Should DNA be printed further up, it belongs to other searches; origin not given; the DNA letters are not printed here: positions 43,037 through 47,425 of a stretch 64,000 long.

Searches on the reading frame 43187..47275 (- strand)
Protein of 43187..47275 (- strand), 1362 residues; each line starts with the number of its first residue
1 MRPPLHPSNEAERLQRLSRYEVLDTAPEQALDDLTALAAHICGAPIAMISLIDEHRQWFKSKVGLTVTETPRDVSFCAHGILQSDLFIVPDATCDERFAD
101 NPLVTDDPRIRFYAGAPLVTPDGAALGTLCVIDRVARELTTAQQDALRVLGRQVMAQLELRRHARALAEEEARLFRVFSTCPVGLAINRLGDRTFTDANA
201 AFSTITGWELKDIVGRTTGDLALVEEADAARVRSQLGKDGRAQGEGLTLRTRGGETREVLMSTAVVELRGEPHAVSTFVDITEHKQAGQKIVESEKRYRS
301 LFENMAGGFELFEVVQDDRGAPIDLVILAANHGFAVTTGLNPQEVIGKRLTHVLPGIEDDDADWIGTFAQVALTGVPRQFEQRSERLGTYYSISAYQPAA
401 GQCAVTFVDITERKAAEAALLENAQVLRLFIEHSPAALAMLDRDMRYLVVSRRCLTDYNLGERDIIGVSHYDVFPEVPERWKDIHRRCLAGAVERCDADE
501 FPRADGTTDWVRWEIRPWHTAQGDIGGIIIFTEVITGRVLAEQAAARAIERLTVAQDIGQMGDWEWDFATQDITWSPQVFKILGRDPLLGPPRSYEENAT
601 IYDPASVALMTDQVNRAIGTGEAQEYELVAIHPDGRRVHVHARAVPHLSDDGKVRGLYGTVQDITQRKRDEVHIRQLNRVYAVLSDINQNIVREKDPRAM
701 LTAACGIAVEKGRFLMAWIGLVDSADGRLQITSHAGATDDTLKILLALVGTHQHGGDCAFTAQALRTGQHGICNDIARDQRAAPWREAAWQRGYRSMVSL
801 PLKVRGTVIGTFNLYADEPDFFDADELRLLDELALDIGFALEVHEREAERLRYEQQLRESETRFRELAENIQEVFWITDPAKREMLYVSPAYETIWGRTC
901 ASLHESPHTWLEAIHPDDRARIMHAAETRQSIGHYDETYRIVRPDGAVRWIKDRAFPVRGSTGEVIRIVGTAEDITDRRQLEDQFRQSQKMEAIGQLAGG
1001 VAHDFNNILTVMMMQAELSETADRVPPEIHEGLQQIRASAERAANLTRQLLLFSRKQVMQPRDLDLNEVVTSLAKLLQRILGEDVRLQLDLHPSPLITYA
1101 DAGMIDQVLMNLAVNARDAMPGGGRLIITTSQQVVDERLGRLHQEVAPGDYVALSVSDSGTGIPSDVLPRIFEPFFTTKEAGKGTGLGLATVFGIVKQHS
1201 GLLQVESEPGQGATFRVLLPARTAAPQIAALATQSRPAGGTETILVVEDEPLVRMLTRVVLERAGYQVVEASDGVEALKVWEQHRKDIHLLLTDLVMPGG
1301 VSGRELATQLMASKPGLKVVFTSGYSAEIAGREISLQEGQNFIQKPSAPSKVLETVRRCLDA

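Call 12: search_protein_families(library=pfam, proteins=[window:43187-47275:-])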
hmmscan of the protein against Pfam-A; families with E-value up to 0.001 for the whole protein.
window:43187-47275:- (1362 aa): 12 families
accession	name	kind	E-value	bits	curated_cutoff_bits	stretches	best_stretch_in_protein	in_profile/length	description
PF08448.16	PAS_4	-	6.8e-41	139.4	23.1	4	432-539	2-109/110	PAS fold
PF08447.18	PAS_3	-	6.2e-36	123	25.6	2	886-972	2-89/89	PAS fold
PF00989.32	PAS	-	2.3e-30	105.4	22.6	2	863-975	2-113/113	PAS fold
PF13426.13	PAS_9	-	1.7e-28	99.3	27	3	875-977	4-103/103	PAS domain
PF13185.12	GAF_2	-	1.2e-27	97.2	28.6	2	695-842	2-136/136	GAF domain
PF01590.32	GAF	-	7.4e-27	94.9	22.4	2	27-158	2-133/133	GAF domain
PF02518.31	HATPase_c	-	3.7e-22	79.3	26.4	1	1102-1222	3-110/111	Histidine kinase-, DNA gyrase B-, and HSP90-like ATPase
PF00072.30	Response_reg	-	2.1e-19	70.1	30.2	1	1244-1356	1-110/111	Response regulator receiver domain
PF13188.13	PAS_8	-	8e-17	60.9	21.8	1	172-221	1-46/65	PAS domain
PF00512.31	HisKA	-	3.1e-09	37.2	26.9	1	995-1057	3-64/66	His Kinase A (phospho-acceptor) domain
PF13492.12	GAF_3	-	1.6e-05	25.7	27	0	795-842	81-128/129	GAF domain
PF12860.13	PAS_7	-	0.00032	21.3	27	0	342-417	41-114/115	PAS fold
